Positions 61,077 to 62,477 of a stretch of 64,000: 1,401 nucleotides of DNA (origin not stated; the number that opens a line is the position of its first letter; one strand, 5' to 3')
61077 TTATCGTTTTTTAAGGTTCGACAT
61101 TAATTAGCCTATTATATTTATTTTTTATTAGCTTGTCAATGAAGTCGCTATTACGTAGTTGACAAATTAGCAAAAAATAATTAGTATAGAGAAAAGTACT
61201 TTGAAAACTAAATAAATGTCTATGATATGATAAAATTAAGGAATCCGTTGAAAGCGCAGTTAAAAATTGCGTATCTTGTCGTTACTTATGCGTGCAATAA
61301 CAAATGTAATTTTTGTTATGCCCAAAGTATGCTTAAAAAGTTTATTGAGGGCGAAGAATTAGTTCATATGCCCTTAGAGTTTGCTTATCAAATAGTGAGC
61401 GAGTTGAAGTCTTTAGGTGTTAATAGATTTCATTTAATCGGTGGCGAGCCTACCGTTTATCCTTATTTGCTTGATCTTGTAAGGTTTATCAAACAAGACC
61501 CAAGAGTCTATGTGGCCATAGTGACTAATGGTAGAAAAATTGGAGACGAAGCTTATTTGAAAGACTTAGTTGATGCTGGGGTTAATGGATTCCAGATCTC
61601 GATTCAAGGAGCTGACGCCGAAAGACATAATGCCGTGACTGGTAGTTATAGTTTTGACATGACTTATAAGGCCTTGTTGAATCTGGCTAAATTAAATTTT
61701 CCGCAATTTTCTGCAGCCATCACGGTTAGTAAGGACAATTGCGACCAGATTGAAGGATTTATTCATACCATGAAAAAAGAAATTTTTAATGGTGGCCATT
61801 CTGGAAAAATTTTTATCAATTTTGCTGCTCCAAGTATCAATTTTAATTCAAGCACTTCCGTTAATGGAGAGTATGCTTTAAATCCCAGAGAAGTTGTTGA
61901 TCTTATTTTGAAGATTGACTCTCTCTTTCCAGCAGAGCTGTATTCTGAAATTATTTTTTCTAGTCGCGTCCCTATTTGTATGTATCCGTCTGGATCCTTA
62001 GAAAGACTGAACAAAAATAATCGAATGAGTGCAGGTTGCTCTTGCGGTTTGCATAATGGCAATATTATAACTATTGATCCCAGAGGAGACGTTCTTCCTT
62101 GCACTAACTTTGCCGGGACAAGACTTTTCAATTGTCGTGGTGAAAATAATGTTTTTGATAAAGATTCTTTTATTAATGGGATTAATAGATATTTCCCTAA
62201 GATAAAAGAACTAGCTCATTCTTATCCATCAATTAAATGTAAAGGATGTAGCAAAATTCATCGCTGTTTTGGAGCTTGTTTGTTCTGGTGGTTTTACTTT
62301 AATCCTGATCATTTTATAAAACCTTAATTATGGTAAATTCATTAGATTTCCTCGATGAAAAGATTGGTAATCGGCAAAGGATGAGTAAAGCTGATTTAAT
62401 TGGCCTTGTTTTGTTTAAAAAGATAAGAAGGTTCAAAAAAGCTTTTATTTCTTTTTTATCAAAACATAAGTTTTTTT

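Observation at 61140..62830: Radical-SAM/SPASM maturase operon with two tiny downstream ORFs, a candidate RiPP-like peptide modification system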

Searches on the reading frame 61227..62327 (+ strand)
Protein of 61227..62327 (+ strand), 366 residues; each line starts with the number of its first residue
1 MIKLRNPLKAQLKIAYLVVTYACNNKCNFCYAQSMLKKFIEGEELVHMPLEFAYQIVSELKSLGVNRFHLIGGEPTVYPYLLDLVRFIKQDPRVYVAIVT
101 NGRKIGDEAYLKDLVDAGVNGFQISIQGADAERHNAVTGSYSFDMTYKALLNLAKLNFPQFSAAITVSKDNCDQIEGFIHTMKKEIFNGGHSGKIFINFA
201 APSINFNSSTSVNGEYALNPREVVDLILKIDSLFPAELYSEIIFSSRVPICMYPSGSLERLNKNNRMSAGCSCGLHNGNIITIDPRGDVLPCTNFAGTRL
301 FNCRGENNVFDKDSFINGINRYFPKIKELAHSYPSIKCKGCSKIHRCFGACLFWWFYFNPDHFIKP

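Call 3: search_protein_families(library=pfam, proteins=[window:61227-62327:+], max_evalue=0.01)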
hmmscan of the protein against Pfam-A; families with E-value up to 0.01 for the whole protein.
window:61227-62327:+ (366 aa): 2 families
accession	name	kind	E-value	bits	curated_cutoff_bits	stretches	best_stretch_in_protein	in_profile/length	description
PF04055.27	Radical_SAM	-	1.8e-25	90.5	29.5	1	18-176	2-160/166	Radical SAM superfamily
PF13353.11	Fer4_12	-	5.1e-05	24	22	1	21-103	13-92/137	4Fe-4S single cluster domain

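Call 4: search_protein_families(library=ncbifam, proteins=[window:61227-62327:+], max_evalue=0.01)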
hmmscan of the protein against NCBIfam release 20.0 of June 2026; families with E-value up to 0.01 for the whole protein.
window:61227-62327:+ (366 aa): 68 families (the best 25 are shown)
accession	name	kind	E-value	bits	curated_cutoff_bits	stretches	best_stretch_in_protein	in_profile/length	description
TIGR03962.1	mycofact_rSAM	equivalog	1.5e-24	86.8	265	2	4-180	4-171/339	mycofactocin radical SAM maturase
TIGR02666.1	moaA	equivalog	6.6e-20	71.3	284.05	1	17-185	14-183/336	GTP 3',8-cyclase MoaA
NF045574.1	sacti_mat_StsB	exception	9.3e-19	67.6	625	1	9-182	92-256/466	StsB family radical SAM/SPASM domain sactipeptide maturase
TIGR04317.1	W_rSAM_matur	equivalog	4.6e-18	65.4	380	1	11-183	2-172/349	tungsten cofactor oxidoreductase radical SAM maturase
TIGR02109.1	PQQ_syn_pqqE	equivalog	5.9e-18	64.9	381.35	1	18-180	12-167/358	pyrroloquinoline quinone biosynthesis protein PqqE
TIGR02668.1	moaA_archaeal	equivalog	3.1e-17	62.5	325.25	1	17-182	14-173/303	GTP 3',8-cyclase MoaA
NF050035.1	rSAM_WgK_link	exception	4.2e-17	62.2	650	1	17-175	13-164/367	radical SAM/SPASM peptide maturase WgkB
TIGR04251.1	SCM_rSAM_ScmF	equivalog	4.4e-17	62.5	400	1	12-358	3-328/353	SynChlorMet cassette radical SAM/SPASM protein ScmF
NF001199.0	PRK00164.2-1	equivalog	4.9e-16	58.8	231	1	17-179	16-172/308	GTP 3',8-cyclase MoaA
TIGR03977.1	rSAM_pair_HxsC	equivalog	1.6e-15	56.8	267.9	1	13-185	25-193/292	His-Xaa-Ser system radical SAM maturase HxsC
NF038332.1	rSAM_rare_HxsC4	exception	4.2e-15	55.7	500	1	16-157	17-154/335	radical SAM protein HxsC4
NF045646.2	rSAM_Se_TrsS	equivalog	5.2e-15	54.9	490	1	16-180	89-249/441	radical SAM (seleno)protein TrsS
TIGR04545.1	rSAM_ahbD_hemeb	equivalog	8.5e-15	55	500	1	19-182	6-162/339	heme b synthase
NF045702.1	rSAM_GDGT_ether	equivalog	9.6e-14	50.9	450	1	13-170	86-240/486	tetraether lipid synthase Tes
TIGR04054.1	rSAM_NirJ1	equivalog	9.7e-14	50.8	650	1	18-185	41-200/387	putative heme d1 biosynthesis radical SAM protein NirJ1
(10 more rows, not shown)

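Call 5: find_homologous_proteins(query=window:61227-62327:+, max_evalue=0.001)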
Query window:61227-62327:+ (366 aa): 10 proteins with E <= 0.001 among 2190 candidates.
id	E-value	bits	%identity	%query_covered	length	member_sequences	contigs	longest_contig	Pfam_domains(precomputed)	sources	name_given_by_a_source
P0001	6.6e-252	853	100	100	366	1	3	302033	PF04055.28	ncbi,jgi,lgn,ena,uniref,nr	ncbi:hypothetical protein CVU82_00840 [Candidatus Falkowbacteria bacterium HGW-Falkowbacteria-1]|uni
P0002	4.4e-186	636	72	100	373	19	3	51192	PF04055.28,PF13353.12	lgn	-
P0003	1.8e-178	611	68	99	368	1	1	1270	PF04055.28,PF13353.12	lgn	-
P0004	1.3e-148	513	59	99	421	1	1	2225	PF04055.28,PF13353.12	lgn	-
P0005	8.9e-34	135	29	94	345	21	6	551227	PF04055.28,PF13353.12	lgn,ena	-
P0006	1.5e-25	108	27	93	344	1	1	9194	PF04055.28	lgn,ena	-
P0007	9.5e-15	73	33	47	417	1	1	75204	PF13186.12,PF04055.28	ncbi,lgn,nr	ncbi:MAG: radical SAM protein [Elusimicrobia bacterium]|nr:radical SAM protein [Elusimicrobiota bact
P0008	1.4e-11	62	29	38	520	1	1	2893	PF13186.12,PF04055.28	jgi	jgi:radical SAM protein with 4Fe4S-binding SPASM domain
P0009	7.9e-7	47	31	48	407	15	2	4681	PF13186.12,PF04055.28,PF13353.12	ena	-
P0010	2.5e-4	38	31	38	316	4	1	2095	PF04055.28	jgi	-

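Call 7: find_encoding_contigs(protein=P0002, flank=6000, max_places=4)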
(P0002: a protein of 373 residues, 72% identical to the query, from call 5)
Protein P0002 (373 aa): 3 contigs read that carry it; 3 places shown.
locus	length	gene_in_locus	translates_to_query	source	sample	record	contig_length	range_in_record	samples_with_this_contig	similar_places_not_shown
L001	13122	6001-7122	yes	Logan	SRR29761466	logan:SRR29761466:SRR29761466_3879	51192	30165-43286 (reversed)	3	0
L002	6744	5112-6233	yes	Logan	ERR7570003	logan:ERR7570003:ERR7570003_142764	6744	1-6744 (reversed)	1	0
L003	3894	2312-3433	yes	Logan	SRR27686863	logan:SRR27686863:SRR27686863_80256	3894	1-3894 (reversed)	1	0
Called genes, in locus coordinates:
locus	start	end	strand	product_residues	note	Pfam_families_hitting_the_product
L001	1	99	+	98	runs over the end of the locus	-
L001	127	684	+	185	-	-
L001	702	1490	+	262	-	PF18165:pP_pnuc_1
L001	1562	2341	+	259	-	PF12686:DUF3800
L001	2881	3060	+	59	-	-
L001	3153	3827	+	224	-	-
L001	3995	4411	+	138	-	-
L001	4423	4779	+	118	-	-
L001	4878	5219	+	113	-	PF00719:Pyrophosphatase (weak)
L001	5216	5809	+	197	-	PF01928:CYTH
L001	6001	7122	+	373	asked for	PF13353:Fer4_12 (weak), PF04055:Radical_SAM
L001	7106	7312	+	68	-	-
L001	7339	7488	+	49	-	-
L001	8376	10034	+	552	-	-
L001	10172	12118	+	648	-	PF00270:DEAD, PF04851:ResIII, PF00271:Helicase_C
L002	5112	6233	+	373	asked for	PF13353:Fer4_12 (weak), PF04055:Radical_SAM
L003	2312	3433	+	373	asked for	PF13353:Fer4_12 (weak), PF04055:Radical_SAM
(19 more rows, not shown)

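Call 8: find_encoding_contigs(protein=P0004, flank=6000, max_places=3)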
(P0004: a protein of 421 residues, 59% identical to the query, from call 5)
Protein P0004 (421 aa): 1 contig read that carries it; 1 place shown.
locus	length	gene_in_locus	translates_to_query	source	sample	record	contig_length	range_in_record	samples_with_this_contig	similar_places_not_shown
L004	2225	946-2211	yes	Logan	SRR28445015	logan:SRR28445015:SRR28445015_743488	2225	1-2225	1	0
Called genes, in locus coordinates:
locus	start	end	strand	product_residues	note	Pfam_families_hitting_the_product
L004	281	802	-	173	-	PF00012:HSP70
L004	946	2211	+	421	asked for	PF13353:Fer4_12 (weak), PF04055:Radical_SAM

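Call 9: find_encoding_contigs(protein=P0005, flank=6000, max_places=6)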
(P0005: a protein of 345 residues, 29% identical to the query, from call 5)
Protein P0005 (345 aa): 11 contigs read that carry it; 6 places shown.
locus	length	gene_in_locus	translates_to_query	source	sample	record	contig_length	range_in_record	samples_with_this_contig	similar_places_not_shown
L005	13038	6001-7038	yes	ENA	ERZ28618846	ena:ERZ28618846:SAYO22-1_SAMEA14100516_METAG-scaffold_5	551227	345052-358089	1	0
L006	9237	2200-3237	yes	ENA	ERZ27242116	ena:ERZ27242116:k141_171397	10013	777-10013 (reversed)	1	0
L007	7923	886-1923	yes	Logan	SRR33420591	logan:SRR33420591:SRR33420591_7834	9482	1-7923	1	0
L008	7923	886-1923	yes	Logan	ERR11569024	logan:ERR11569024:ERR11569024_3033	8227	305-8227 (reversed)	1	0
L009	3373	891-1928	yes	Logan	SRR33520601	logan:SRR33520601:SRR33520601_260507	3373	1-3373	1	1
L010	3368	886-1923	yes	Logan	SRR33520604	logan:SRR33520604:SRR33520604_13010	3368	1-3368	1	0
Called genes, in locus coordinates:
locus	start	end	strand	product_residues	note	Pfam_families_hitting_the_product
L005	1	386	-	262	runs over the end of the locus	PF02498:Bro-N, PF03374:ANT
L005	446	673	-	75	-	-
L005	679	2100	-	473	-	PF00772:DnaB, PF03796:DnaB_C, PF13481:AAA_25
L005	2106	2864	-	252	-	PF13730:HTH_36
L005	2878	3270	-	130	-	-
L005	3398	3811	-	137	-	PF05866:RusA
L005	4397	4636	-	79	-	-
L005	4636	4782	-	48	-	-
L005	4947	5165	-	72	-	-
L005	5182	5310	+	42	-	-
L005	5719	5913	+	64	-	-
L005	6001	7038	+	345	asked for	PF04055:Radical_SAM, PF13353:Fer4_12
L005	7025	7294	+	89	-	-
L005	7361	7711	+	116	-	PF13350:Y_phosphatase3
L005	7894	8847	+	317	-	PF00069:Pkinase, PF07714:PK_Tyr_Ser-Thr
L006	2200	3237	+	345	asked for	PF04055:Radical_SAM, PF13353:Fer4_12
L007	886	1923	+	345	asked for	PF04055:Radical_SAM, PF13353:Fer4_12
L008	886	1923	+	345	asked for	PF04055:Radical_SAM, PF13353:Fer4_12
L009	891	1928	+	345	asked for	PF04055:Radical_SAM, PF13353:Fer4_12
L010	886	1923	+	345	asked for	PF04055:Radical_SAM, PF13353:Fer4_12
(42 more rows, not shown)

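Call 10: find_encoding_contigs(protein=P0006, flank=6000, max_places=3)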
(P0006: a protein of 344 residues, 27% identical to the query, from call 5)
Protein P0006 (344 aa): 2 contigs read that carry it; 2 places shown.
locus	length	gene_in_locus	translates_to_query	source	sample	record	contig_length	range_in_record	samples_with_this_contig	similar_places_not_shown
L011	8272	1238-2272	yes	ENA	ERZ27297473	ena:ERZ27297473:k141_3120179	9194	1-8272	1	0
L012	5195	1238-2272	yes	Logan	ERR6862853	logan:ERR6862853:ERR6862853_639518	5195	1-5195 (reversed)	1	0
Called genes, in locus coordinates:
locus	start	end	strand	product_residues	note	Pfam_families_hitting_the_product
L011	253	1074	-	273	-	PF01040:UbiA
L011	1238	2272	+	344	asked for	PF04055:Radical_SAM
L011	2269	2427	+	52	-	-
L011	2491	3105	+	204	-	-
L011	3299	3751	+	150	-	-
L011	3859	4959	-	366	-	PF00293:NUDIX, PF13847:Methyltransf_31, PF13649:Methyltransf_25 (weak)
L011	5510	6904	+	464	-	PF04055:Radical_SAM, PF13353:Fer4_12 (weak)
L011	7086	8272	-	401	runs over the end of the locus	PF07690:MFS_1, PF12832:MFS_1_like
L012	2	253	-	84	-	?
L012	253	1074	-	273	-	PF01040:UbiA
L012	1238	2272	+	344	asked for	PF04055:Radical_SAM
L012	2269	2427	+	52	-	-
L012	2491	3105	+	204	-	-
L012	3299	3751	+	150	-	-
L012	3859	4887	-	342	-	PF00293:NUDIX, PF13649:Methyltransf_25 (weak), PF13847:Methyltransf_31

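Call 17: search_solved_structures(query=A1, max_evalue=0.001, show_alignments=2)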
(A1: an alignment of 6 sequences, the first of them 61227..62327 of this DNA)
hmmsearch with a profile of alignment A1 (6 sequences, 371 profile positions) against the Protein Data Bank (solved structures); distinct sequences matched with E-value up to 0.001: 21.
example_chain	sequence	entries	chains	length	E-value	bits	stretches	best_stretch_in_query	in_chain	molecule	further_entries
5wgg_A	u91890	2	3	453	6.1e-16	61.6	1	10-181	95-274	Radical SAM domain protein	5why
7tol_A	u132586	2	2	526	1.4e-15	60.4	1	14-298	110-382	glycerol dibiphytanyl glycerol tetraether - macrocyclic archaeol synthase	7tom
6efn_A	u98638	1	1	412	3.8e-15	59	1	16-183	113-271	Sporulation killing factor maturation protein SkfB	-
6c8v_A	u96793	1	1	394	1.5e-12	50.5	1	18-354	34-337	Coenzyme PQQ synthesis protein E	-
9dfn_A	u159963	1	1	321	5e-12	48.7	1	18-182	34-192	Radical SAM core domain-containing protein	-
9dfu_A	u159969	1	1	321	7e-12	48.3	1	18-182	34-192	Radical SAM core domain-containing protein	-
6b4c_A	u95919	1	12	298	2.5e-10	43.1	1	18-170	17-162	Viperin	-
9dfw_A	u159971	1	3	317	2.5e-10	43.1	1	18-170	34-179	Radical SAM core domain-containing protein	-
9dgw_A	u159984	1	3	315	2.6e-10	43.1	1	18-170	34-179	Radical SAM core domain-containing protein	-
7n7i_A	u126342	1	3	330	3e-10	42.9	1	18-170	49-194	Viperin-like enzyme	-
1tv7_A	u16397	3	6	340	3.3e-10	42.8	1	13-198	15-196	Molybdenum cofactor biosynthesis protein A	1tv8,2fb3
2fb2_A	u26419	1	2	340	3.3e-10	42.7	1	13-198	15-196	Molybdenum cofactor biosynthesis protein A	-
4k37_A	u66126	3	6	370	4.7e-10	42.2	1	20-353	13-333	Anaerobic sulfatase-maturating enzyme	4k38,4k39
4k36_A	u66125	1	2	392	5.7e-10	42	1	20-353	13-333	Anaerobic sulfatase-maturating enzyme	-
7vob_C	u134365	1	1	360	3.5e-09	39.4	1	14-181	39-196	Cytosylglucuronate decarboxylase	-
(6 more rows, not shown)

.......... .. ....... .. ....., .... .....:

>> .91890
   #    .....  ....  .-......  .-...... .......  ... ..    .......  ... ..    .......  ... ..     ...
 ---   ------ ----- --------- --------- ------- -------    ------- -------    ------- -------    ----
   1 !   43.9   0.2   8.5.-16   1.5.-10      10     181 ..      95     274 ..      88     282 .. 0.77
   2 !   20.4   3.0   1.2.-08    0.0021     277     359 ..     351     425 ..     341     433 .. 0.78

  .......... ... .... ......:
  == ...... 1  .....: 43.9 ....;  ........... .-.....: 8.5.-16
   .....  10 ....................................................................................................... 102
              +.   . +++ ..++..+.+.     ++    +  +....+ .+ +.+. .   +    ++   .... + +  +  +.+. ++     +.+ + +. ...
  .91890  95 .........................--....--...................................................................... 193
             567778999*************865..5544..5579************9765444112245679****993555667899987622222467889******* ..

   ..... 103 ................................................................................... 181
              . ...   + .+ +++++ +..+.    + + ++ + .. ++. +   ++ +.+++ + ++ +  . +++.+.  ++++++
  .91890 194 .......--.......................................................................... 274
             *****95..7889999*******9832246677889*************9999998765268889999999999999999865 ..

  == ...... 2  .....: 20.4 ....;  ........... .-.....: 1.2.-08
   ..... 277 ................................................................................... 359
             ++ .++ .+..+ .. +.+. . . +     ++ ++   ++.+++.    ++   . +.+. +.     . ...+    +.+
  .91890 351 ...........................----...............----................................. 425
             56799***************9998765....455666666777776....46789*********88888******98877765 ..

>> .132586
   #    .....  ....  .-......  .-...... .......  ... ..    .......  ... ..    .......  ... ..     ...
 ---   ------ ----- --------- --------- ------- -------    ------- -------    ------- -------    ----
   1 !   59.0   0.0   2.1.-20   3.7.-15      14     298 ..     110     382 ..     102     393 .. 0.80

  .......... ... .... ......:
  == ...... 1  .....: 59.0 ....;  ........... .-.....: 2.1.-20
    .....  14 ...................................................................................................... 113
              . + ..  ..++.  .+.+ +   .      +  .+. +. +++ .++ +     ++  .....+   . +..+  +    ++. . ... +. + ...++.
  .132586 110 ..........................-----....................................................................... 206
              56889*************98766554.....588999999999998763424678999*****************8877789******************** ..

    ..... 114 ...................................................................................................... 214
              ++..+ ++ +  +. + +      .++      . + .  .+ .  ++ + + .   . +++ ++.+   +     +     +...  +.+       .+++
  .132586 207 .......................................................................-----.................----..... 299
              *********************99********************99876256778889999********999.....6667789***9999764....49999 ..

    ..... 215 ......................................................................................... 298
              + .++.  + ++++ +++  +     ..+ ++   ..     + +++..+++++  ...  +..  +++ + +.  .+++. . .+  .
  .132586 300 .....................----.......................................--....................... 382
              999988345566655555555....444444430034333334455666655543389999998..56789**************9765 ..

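Call 29: find_related_loci(query=A1, collection=genome_contigs, flank=6000)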
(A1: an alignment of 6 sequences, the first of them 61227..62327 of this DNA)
Query A1 (366 aa) in genome_contigs; peptide patterns used: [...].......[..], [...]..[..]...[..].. (x = any residue, [..] = any of these).
599 stretches matched a pattern (row limit reached: there are more); 330 encode a relative of the query (tblastn E <= 1e-3); the best 80 are kept; 80 distinct loci.
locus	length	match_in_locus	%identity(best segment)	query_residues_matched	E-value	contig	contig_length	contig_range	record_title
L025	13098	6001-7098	71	1-366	0e+0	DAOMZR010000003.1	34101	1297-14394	MAG TPA_asm: bacterium isolate AMR_MDS_3994 NODE_952_length_34101_cov_104.505052, whole genome shotgun sequence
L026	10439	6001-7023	31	2-364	2e-50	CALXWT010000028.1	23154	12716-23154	MAG: uncultured Clostridia bacterium isolate BRZ_ML__bin92 genome assembly, contig: BRZ_ML__NODE_2778_length_23154_cov_9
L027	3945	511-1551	30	10-365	1e-43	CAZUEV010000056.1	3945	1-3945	MAG TPA_asm: Candidatus Woesearchaeota archaeon isolate binchicken_co28_80 genome assembly, contig: NODE_16018_length_39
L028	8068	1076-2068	29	12-364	5e-43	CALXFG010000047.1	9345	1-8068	MAG: uncultured Clostridia bacterium isolate BRZ_GN__bin76 genome assembly, contig: BRZ_GN__NODE_7189_length_9345_cov_15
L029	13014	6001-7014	30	14-364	2e-42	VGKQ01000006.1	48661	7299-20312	MAG: Candidatus Pacearchaeota archaeon isolate M_DeepCast_400m_m2_082 M_DeepCast_400m_m2_082_Ga0194112_10000707, whole g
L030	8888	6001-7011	30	11-365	2e-42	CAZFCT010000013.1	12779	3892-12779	MAG TPA_asm: Candidatus Woesearchaeota archaeon isolate SRP192927_co6_245 genome assembly, contig: NODE_12032_length_127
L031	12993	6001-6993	29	12-364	1e-41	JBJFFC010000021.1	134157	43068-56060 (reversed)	MAG: Clostridia bacterium isolate LOHA18_bin.023 NODE_30_length_134157_cov_16.571147, whole genome shotgun sequence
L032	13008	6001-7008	30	16-364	1e-40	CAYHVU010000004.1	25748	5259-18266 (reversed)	MAG TPA_asm: uncultured Methanosarcinales archaeon isolate ERP119705_co17_340 genome assembly, contig: NODE_2147_length_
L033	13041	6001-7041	29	3-364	4e-40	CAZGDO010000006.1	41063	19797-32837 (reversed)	MAG TPA_asm: uncultured Gammaproteobacteria bacterium isolate binchicken_co387_564 genome assembly, contig: NODE_487_len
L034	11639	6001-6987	29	15-364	3e-40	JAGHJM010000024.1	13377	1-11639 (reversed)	MAG: Clostridia bacterium isolate MAG.74 k127_433076, whole genome shotgun sequence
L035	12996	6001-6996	27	11-364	1e-39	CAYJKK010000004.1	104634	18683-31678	MAG TPA_asm: uncultured Clostridium sp. isolate ERP123703_co4_88 genome assembly, contig: NODE_38_length_104634_cov_16.2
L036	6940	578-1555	31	12-364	5e-39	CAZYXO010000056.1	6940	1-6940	MAG TPA_asm: uncultured Muribaculaceae bacterium isolate SRP192927_co6_780 genome assembly, contig: NODE_29618_length_69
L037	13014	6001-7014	28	9-364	3e-38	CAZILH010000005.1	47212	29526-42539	MAG TPA_asm: uncultured Gammaproteobacteria bacterium isolate SRP220891_co1_37 genome assembly, contig: NODE_1439_length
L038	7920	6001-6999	27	15-364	3e-38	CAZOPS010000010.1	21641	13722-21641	MAG TPA_asm: uncultured Candidatus Saccharibacteria bacterium isolate SRP141376_co2_359 genome assembly, contig: NODE_50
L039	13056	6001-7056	29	4-365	6e-38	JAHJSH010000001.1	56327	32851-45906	MAG: Nanoarchaeota archaeon isolate OS_PC_MetaG.mb.194 OS_PC_MetaG.mb.194_k141_50829, whole genome shotgun sequence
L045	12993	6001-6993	26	15-365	1e-34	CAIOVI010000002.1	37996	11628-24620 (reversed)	uncultured bacterium isolate MJ110830A_bin-153 genome assembly, contig: bin-153:02/63, whole genome shotgun sequence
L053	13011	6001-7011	28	9-354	1e-33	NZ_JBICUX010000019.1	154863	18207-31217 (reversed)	Streptomyces sp. NPDC048751 NPDC048751_45_G7.ctg-0019, whole genome shotgun sequence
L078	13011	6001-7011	25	5-355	3e-26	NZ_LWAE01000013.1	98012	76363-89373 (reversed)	Clostridium magnum DSM 2767 CLMAG_contig000013, whole genome shotgun sequence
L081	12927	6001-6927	25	29-364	3e-25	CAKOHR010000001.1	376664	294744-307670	MAG: uncultured Bacilli bacterium isolate REFINED_METABAT215_TOP10_CONTIGS_1500_ASSEMBLY_K77_MERGED__Hadza_PheChl_Fiber-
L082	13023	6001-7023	25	8-363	7e-25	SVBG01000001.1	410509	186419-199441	MAG: Erysipelotrichaceae bacterium isolate SIG222 NODE_14_length_410509_cov_9.107456, whole genome shotgun sequence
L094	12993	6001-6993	24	8-361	9e-21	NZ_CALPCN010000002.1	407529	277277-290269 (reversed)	Pumilibacter muris strain CLA-AA-M08 NODE_2_length_407529_cov_358.911617, whole genome shotgun sequence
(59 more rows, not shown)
